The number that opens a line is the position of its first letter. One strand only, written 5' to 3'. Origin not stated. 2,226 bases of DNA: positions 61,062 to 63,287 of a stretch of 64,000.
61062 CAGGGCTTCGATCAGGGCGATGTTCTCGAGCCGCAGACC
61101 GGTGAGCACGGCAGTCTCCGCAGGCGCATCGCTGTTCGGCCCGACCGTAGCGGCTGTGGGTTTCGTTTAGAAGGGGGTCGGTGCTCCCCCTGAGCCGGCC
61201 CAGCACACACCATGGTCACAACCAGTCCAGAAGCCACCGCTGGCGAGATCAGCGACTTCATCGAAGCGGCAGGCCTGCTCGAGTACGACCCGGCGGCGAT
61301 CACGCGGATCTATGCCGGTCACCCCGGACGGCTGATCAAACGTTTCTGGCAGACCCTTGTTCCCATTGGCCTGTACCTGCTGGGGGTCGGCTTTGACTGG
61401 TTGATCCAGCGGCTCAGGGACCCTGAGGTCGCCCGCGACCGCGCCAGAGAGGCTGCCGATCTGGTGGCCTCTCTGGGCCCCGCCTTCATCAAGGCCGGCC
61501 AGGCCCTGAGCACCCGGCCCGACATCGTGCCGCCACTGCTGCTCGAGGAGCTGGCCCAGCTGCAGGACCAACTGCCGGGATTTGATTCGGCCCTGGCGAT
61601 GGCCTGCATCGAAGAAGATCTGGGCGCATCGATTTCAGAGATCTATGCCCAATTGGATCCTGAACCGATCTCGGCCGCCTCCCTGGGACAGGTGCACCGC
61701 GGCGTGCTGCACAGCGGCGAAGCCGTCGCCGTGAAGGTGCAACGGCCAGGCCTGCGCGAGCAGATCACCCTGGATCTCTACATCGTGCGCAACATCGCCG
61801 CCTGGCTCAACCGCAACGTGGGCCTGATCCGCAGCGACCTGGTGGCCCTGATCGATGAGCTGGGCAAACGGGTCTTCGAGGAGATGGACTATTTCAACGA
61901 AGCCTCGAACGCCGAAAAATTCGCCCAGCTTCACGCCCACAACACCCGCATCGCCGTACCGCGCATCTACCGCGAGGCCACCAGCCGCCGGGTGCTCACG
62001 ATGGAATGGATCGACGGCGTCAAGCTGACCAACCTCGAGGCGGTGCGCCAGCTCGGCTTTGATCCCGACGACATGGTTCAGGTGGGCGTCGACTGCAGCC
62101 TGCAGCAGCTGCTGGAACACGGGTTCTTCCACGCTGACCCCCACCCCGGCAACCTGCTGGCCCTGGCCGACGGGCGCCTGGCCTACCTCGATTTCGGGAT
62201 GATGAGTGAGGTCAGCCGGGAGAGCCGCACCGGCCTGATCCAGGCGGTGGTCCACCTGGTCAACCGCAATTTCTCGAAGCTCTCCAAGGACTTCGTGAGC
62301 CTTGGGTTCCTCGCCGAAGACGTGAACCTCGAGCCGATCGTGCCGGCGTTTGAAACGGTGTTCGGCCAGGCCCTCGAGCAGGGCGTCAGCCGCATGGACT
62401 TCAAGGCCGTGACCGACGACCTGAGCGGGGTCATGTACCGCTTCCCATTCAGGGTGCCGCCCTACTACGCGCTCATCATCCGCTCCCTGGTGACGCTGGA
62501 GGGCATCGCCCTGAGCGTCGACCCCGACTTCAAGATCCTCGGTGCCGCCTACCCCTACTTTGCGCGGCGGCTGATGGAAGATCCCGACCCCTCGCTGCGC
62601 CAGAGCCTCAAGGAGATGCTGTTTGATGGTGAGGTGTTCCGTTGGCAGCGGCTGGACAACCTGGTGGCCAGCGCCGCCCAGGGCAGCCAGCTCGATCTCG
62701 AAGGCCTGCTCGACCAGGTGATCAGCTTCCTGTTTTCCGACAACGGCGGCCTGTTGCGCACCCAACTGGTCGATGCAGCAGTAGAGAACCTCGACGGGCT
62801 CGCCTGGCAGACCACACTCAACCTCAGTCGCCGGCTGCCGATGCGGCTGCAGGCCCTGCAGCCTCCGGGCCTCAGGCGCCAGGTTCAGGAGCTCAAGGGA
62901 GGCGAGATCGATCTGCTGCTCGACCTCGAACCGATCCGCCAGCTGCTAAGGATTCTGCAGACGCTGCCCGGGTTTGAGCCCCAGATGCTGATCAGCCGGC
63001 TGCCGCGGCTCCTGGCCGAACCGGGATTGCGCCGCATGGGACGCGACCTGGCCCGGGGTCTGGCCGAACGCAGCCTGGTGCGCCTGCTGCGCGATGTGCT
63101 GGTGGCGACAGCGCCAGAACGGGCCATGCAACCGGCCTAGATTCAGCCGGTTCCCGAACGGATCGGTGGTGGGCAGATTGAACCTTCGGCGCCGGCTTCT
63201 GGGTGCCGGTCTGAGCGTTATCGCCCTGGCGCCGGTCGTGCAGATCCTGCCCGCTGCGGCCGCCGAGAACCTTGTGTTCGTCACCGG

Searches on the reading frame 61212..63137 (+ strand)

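Call 80: search_protein_families(library=pfam, proteins=[window:61212-63137:+], max_evalue=0.000001)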
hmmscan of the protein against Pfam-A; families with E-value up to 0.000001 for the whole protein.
window:61212-63137:+ (642 aa): 1 family
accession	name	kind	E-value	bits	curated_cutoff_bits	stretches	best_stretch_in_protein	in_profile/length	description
PF03109.22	ABC1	-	9.4e-79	264.4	22.9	1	116-359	1-242/244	ABC1 atypical kinase-like domain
